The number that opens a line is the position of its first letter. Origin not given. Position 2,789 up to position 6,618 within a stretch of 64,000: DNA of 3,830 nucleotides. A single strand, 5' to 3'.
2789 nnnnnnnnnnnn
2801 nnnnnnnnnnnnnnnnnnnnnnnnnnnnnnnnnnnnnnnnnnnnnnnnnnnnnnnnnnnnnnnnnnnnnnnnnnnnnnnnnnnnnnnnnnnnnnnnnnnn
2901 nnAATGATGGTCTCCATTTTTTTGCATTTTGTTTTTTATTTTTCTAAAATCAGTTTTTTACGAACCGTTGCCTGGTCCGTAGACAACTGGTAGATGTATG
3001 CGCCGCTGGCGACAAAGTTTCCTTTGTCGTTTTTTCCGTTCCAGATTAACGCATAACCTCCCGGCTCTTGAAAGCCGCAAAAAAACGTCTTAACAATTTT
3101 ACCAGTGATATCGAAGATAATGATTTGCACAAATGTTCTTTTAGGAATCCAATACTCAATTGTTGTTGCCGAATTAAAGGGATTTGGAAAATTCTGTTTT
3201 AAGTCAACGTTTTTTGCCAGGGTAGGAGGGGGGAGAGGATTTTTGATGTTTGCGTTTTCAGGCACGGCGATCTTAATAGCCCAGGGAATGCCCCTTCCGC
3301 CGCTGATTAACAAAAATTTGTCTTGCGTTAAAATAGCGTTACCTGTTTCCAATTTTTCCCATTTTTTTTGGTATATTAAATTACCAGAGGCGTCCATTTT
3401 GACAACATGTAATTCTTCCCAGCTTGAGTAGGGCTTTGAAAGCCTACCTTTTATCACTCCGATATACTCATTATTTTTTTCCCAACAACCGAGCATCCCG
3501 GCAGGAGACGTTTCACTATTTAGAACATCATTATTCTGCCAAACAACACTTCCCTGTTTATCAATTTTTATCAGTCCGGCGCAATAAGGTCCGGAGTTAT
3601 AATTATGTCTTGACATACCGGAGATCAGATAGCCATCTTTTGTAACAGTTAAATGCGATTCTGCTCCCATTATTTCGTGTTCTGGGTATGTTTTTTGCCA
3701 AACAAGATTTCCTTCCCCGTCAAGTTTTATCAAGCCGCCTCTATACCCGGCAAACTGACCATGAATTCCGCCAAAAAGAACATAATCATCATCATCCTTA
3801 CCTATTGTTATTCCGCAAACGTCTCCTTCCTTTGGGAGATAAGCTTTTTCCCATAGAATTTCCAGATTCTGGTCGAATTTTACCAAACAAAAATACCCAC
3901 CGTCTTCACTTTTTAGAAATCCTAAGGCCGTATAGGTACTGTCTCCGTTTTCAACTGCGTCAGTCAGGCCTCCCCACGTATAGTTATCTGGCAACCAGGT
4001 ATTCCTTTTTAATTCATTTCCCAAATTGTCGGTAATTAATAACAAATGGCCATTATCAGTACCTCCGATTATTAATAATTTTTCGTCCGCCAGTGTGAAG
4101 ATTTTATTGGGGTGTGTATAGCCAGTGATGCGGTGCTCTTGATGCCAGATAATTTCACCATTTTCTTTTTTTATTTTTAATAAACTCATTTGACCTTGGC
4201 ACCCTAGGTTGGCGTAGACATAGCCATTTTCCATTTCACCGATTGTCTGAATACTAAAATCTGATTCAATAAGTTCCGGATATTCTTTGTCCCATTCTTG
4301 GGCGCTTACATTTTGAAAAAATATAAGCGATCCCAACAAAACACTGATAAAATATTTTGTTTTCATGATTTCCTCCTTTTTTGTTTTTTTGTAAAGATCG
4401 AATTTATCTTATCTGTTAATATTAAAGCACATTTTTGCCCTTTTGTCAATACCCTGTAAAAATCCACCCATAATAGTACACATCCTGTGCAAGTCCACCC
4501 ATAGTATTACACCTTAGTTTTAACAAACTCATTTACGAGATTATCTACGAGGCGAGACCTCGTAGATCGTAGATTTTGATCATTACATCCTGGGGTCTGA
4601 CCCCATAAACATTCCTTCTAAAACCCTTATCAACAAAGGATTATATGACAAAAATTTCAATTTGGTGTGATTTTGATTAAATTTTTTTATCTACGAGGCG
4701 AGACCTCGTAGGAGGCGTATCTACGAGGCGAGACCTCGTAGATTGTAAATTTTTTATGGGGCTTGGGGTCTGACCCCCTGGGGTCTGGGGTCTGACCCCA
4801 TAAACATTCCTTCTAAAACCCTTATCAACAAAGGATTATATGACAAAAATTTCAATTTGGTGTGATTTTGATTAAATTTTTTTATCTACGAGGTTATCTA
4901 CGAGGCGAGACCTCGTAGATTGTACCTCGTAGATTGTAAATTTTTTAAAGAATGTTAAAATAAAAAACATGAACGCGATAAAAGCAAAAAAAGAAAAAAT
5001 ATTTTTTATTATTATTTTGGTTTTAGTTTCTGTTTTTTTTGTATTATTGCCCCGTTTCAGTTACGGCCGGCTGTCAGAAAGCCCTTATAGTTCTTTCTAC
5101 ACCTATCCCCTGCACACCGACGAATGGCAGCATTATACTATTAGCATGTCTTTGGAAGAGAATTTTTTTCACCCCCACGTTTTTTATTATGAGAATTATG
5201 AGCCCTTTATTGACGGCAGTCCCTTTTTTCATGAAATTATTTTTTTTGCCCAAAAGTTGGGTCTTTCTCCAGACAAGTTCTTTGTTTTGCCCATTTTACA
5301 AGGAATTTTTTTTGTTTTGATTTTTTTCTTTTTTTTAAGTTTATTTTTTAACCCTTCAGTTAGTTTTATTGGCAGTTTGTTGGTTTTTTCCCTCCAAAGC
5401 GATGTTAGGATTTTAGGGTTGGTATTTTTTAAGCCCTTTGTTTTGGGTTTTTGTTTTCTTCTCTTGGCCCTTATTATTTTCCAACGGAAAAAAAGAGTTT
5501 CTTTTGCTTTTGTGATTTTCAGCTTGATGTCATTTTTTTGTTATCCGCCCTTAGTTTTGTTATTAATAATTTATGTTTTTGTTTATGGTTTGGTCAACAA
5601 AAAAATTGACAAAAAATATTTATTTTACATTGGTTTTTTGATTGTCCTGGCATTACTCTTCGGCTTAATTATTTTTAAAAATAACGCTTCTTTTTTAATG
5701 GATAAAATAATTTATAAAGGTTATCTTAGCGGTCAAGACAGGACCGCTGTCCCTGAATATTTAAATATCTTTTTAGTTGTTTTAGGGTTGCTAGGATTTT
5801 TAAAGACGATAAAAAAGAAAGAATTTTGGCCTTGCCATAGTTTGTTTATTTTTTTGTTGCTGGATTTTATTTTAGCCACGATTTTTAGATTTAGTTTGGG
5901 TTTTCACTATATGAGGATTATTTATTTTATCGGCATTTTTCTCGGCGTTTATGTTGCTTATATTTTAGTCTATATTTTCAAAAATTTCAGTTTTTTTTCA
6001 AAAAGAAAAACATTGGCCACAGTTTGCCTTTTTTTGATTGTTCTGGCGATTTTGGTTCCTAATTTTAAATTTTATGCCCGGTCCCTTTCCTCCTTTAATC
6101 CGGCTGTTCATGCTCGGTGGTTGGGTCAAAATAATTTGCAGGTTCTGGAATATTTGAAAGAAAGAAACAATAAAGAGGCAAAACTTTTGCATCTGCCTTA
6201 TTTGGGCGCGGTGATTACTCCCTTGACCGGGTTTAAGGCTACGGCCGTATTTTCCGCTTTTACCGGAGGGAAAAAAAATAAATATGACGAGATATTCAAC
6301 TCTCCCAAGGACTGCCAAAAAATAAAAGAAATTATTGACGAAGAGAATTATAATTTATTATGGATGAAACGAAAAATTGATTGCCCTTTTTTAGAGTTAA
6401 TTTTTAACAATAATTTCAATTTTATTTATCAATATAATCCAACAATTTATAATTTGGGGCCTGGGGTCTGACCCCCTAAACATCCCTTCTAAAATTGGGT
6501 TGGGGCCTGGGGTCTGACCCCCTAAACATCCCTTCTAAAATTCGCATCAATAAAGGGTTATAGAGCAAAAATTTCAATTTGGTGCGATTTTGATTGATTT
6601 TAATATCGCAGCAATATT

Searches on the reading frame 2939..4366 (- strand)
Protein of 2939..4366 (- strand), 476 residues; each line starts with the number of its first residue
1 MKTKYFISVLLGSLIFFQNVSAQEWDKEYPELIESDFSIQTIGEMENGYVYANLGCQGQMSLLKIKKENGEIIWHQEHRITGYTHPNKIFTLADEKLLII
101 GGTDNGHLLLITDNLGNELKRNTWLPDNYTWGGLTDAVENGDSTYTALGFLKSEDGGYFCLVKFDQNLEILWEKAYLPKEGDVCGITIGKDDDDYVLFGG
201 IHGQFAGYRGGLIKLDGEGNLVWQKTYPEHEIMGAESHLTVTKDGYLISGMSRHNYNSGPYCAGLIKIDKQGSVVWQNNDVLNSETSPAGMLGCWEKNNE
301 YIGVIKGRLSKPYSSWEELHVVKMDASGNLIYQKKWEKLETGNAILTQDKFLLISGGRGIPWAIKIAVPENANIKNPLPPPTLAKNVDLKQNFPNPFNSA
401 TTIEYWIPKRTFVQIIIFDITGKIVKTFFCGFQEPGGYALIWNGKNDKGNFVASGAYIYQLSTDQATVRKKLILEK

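Call 20: search_protein_families(library=pfam, proteins=[window:2939-4366:-], max_evalue=0.00001)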
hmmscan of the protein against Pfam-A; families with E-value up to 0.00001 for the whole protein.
window:2939-4366:- (476 aa): 2 families
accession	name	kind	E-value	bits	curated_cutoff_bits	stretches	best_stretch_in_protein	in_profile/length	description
PF13860.13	FlgD_ig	-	3.6e-09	36.9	27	1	412-464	24-76/79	FlgD Ig-like domain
PF18962.6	Por_Secre_tail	-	5.5e-06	27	27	0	393-473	2-74/75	Secretion system C-terminal sorting domain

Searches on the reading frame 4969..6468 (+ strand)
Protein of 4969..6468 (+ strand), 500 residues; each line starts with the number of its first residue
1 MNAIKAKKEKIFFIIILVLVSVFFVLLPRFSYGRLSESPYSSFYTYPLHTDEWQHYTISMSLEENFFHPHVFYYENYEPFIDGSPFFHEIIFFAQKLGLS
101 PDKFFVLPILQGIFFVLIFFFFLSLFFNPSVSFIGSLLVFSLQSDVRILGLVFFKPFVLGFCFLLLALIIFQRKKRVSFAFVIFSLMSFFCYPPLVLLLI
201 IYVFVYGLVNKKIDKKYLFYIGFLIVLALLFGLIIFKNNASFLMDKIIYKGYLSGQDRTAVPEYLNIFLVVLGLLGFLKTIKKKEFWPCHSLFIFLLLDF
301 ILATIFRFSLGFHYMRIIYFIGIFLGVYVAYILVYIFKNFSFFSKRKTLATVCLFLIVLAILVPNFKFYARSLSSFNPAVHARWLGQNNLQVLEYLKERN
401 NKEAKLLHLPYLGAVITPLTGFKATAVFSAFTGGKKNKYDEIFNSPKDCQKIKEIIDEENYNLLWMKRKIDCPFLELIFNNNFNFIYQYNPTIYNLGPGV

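Call 4: search_protein_families(library=pfam, proteins=[window:4969-6468:+], max_evalue=0.1)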
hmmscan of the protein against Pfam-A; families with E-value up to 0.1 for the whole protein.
window:4969-6468:+ (500 aa): 0 families

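Call 51: search_protein_families(library=ncbifam, proteins=[window:4969-6468:+], max_evalue=0.01)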
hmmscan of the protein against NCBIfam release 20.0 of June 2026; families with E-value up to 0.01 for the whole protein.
window:4969-6468:+ (500 aa): 0 families

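Call 63: search_solved_structures(query=window:4969-6468:+, max_evalue=10)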
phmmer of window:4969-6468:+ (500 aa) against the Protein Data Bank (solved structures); distinct sequences matched with E-value up to 10: 0.

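Call 79: find_homologous_proteins(query=window:4969-6468:+, max_evalue=0.001)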
Query window:4969-6468:+ (500 aa): 9 proteins with E <= 0.001 among 8000 candidates.
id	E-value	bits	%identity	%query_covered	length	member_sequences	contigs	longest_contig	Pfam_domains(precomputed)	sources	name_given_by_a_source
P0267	0.0e+0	1088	100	100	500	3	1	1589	-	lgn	-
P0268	1.3e-164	567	56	97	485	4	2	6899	-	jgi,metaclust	metaclust:\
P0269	1.5e-155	537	52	94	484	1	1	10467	-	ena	-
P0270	7.6e-154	532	54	97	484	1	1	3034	-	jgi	-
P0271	5.1e-152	526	52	96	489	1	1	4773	-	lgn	-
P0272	2.4e-142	494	51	94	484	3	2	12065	-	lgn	-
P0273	1.7e-140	488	50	94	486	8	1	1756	-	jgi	-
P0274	7.5e-135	469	51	90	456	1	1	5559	-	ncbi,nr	ncbi:hypothetical protein KKG58_05755 [Patescibacteria group bacterium]|nr:hypothetical protein [Pat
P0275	1.6e-85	306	38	90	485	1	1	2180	-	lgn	-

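Call 80: find_encoding_contigs(protein=P0272, flank=10000, max_places=2)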
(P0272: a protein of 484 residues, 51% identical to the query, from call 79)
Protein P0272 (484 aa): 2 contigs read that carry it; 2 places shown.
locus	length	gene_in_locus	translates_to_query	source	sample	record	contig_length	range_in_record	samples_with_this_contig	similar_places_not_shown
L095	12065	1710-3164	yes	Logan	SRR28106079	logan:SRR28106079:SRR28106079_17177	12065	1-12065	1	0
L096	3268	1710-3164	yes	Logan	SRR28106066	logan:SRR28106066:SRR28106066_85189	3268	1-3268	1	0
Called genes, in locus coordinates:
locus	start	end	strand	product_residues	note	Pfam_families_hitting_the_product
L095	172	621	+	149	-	-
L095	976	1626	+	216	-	PF01797:Y1_Tnp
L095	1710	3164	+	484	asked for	-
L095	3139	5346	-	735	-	PF00535:Glycos_transf_2, PF13641:Glyco_tranf_2_3, PF13692:Glyco_trans_1_4, PF00534:Glycos_transf_1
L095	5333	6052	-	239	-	PF00005:ABC_tran, PF13304:AAA_21 (faint)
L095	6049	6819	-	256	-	PF01061:ABC2_membrane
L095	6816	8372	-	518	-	PF14907:NTP_transf_5 (faint)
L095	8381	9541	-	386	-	PF14907:NTP_transf_5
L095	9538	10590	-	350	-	PF13439:Glyco_transf_4, PF00534:Glycos_transf_1, PF13692:Glyco_trans_1_4, PF20706:GT4-conflict (faint)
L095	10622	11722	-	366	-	PF13439:Glyco_transf_4 (weak), PF20706:GT4-conflict, PF00534:Glycos_transf_1, PF13692:Glyco_trans_1_4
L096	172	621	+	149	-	-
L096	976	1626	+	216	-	PF01797:Y1_Tnp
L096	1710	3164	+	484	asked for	-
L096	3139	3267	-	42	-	?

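Call 81: find_encoding_contigs(protein=P0269, flank=10000, max_places=2)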
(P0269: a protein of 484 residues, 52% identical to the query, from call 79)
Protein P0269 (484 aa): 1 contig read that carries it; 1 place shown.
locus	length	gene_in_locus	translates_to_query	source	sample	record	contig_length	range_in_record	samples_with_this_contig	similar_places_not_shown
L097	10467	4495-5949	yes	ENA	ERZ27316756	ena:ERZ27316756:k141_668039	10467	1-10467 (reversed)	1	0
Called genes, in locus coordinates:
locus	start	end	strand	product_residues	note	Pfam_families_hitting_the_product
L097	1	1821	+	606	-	?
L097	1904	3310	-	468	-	PF13860:FlgD_ig (weak), PF18962:Por_Secre_tail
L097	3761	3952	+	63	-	-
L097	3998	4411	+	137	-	PF01797:Y1_Tnp (weak)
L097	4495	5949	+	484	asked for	-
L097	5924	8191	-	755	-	PF00535:Glycos_transf_2, PF13641:Glyco_tranf_2_3, PF00534:Glycos_transf_1, PF13692:Glyco_trans_1_4, PF20706:GT4-conflict (weak)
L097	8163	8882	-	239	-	PF00005:ABC_tran, PF13304:AAA_21 (faint)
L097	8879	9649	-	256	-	PF01061:ABC2_membrane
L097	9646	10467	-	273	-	?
